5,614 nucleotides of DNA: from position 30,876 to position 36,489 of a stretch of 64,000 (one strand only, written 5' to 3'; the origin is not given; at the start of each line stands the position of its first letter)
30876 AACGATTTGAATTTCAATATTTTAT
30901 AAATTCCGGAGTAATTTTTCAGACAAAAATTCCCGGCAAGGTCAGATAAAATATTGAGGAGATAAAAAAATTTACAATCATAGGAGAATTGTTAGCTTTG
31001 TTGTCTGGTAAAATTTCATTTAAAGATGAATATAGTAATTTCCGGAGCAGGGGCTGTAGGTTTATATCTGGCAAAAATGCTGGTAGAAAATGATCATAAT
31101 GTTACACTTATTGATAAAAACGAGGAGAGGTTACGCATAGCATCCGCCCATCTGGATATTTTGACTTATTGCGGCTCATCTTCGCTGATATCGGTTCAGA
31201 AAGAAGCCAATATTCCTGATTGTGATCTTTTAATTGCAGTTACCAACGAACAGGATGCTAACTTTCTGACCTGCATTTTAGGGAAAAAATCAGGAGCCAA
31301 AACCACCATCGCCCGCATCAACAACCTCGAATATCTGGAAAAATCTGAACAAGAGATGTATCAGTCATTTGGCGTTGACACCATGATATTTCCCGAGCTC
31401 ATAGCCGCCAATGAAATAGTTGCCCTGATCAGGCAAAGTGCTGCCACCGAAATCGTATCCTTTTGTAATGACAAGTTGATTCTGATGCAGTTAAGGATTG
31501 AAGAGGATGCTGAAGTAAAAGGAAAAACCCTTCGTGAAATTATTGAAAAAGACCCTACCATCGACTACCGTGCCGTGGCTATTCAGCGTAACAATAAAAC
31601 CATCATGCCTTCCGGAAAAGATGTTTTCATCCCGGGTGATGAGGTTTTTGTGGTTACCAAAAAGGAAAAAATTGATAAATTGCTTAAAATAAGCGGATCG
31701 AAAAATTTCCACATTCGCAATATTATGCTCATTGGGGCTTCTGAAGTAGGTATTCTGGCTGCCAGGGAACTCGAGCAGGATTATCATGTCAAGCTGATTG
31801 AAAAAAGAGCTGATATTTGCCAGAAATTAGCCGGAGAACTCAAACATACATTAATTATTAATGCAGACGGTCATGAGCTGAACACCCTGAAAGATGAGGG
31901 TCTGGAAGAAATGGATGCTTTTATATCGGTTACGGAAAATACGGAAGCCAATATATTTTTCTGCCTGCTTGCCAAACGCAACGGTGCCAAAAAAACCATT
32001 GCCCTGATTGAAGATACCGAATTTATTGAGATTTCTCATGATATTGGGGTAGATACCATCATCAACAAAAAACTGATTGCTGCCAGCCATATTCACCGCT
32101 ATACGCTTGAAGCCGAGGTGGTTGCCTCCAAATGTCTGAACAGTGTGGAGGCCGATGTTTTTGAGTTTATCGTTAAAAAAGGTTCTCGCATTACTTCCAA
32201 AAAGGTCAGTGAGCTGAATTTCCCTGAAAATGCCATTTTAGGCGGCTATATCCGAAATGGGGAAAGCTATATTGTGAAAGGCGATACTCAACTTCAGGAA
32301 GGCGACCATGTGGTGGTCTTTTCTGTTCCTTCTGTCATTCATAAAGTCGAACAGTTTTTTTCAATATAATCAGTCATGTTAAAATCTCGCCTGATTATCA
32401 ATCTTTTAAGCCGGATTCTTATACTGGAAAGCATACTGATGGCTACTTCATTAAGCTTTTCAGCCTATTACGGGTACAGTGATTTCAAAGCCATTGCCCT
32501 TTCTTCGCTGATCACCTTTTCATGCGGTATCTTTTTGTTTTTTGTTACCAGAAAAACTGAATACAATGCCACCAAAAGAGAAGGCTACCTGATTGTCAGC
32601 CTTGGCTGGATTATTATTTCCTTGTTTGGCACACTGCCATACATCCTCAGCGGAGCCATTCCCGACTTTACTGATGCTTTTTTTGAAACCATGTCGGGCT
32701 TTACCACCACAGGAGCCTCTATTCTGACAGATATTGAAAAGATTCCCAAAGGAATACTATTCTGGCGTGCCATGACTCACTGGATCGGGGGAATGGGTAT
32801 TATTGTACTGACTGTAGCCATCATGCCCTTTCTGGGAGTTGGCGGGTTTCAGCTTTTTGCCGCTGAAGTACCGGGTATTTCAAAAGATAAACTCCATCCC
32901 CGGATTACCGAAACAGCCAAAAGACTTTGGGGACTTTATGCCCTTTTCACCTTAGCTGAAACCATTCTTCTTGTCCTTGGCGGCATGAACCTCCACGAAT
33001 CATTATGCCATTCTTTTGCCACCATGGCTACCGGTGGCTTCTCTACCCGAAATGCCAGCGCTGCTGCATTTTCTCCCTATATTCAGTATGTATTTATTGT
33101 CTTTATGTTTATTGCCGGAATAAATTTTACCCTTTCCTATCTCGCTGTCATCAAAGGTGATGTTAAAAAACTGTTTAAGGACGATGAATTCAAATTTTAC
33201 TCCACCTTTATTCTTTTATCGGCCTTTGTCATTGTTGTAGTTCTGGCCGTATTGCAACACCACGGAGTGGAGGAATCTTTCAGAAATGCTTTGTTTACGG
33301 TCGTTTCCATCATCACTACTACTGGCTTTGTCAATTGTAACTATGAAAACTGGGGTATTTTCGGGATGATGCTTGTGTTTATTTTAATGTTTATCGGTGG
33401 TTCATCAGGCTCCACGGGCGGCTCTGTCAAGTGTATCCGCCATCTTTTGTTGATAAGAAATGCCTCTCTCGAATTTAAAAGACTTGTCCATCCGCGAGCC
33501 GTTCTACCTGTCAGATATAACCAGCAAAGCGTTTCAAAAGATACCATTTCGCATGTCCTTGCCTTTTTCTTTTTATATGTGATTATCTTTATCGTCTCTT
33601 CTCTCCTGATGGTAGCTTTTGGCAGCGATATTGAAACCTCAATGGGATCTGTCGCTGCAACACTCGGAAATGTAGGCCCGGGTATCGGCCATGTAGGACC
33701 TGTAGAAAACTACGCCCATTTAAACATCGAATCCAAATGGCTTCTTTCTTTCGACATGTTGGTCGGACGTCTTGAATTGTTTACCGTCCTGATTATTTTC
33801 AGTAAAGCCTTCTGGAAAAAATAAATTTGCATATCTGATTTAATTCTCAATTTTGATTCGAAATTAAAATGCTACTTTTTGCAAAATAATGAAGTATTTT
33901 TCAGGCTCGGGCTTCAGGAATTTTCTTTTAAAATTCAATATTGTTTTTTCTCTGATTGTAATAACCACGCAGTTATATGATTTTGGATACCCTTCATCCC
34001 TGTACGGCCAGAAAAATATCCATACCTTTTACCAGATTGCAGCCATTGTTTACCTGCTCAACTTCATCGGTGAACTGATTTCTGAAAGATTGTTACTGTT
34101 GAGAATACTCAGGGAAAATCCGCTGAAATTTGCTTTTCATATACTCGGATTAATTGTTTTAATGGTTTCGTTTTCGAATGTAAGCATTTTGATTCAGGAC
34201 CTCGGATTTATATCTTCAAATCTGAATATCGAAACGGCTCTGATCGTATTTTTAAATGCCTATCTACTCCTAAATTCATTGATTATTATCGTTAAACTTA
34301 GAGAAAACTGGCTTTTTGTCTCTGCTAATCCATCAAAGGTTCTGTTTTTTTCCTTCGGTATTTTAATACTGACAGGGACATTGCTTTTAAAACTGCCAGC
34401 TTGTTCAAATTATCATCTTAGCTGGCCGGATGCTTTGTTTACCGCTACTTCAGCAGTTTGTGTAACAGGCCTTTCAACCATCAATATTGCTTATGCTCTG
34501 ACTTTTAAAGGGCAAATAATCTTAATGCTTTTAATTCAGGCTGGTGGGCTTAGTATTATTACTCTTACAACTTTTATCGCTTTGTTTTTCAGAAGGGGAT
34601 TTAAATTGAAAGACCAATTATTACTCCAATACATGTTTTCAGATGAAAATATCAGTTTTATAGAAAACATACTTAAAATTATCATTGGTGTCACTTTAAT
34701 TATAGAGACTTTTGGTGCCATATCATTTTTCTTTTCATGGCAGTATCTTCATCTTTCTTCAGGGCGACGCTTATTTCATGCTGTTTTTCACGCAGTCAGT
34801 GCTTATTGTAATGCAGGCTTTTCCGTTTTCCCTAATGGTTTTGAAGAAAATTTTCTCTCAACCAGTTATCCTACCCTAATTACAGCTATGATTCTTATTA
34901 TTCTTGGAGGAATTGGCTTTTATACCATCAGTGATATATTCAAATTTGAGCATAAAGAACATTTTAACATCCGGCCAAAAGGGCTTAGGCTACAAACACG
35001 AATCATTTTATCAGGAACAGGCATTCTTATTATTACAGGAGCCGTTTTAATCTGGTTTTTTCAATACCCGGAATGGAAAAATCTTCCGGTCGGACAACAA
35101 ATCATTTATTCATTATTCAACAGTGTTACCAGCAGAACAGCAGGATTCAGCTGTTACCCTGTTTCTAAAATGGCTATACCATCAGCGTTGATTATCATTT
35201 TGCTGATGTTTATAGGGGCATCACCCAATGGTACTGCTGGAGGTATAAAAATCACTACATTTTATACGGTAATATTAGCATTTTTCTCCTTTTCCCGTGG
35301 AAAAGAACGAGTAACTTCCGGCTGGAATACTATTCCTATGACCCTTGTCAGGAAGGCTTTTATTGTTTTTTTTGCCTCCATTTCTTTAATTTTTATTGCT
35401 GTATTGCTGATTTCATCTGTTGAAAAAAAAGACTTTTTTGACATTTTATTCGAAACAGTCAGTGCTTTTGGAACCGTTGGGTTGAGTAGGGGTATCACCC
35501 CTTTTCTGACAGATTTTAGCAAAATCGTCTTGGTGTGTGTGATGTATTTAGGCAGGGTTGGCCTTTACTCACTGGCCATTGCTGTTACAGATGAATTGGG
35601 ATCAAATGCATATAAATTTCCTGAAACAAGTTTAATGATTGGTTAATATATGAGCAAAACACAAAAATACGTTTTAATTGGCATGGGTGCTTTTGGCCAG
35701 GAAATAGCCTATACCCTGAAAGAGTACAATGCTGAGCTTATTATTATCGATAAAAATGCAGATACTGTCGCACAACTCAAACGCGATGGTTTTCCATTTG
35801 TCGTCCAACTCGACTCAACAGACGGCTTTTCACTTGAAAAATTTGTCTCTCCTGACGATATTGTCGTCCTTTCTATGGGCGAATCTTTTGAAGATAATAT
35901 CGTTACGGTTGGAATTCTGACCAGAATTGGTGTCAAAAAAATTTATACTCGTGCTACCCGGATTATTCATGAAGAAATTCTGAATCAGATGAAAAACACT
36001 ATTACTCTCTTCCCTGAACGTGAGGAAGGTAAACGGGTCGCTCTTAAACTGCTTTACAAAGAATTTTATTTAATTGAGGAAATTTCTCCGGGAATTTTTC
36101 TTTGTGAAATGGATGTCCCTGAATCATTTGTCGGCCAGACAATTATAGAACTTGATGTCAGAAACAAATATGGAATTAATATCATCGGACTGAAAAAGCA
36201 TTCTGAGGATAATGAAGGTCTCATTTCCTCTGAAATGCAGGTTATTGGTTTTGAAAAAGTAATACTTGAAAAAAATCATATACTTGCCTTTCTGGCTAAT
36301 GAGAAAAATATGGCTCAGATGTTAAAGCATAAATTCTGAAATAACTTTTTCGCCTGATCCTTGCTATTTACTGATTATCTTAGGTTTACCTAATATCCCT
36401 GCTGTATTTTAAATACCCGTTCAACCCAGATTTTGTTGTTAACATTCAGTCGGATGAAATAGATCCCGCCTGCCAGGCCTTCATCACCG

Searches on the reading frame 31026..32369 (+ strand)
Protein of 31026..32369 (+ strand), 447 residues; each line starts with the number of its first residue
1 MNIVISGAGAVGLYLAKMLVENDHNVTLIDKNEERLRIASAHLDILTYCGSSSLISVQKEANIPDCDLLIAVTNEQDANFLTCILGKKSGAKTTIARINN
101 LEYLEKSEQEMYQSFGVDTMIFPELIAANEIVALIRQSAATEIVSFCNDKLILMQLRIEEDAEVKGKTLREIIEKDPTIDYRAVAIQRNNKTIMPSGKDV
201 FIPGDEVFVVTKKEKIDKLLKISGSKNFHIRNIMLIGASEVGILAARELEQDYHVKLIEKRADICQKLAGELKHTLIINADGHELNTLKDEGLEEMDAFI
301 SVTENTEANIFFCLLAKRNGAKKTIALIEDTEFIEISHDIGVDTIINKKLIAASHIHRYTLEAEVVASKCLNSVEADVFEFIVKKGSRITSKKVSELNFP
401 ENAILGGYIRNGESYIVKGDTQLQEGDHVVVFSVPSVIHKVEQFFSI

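Call 74: list_cluster_members(proteins=[P0002, window:31026-32369:+, window:36390-44996:-, P0004, P0024])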
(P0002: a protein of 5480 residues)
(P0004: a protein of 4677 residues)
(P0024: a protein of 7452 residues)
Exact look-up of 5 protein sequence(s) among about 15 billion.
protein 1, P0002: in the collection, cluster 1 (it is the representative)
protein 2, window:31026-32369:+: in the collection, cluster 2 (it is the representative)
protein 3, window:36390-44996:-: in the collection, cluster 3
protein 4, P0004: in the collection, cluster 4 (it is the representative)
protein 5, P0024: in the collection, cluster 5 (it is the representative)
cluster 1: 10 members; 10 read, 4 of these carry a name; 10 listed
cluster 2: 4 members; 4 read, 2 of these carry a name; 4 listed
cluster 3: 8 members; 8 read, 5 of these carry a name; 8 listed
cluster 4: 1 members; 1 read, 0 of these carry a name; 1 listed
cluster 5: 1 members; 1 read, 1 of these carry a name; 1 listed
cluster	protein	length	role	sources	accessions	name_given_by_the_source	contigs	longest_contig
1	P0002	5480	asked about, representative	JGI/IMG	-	-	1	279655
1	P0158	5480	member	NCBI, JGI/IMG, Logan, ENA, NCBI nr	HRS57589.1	MAG TPA: CARDB domain-containing protein [Bacteroidia bacterium] | CARDB domain-containing protein [Bacteroidia bacterium]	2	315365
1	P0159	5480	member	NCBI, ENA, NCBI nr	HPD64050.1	MAG TPA: CARDB domain-containing protein [Bacteroidia bacterium] | CARDB domain-containing protein [Bacteroidia bacterium]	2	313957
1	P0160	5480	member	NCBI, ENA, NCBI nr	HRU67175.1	MAG TPA: CARDB domain-containing protein [Bacteroidia bacterium] | CARDB domain-containing protein [Bacteroidia bacterium]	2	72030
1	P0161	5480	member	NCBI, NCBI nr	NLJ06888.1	MAG: hypothetical protein GX437_04355 [Sphingobacteriales bacterium] | hypothetical protein [Sphingobacteriales bacterium]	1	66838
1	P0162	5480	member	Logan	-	-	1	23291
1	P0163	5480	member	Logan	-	-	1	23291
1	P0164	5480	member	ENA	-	-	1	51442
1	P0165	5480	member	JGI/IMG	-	-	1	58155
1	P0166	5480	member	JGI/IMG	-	-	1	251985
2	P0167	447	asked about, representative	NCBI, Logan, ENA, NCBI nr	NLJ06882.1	MAG: Trk system potassium transporter TrkA [Sphingobacteriales bacterium] | Trk system potassium transporter TrkA [Sphingobacteriales bacterium]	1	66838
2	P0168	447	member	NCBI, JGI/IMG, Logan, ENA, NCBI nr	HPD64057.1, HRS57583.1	MAG TPA: Trk system potassium transporter TrkA [Bacteroidia bacterium] | Trk system potassium transporter TrkA [Bacteroidia bacterium]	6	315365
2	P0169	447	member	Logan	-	-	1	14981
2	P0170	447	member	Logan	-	-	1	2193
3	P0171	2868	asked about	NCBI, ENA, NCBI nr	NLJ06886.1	MAG: PKD domain-containing protein [Sphingobacteriales bacterium] | PKD domain-containing protein [Sphingobacteriales bacterium]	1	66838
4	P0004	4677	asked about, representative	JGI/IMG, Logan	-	-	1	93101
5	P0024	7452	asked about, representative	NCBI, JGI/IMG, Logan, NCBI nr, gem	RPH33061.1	MAG: hypothetical protein EHM93_06485 [Bacteroidales bacterium]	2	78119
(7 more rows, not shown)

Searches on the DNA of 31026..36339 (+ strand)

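Call 20: search_dna_similar(query=window:31026-36339:+, collection=plasmids, mode=near, max_rows=5)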
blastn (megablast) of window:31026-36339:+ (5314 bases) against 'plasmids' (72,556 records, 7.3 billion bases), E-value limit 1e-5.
No match.
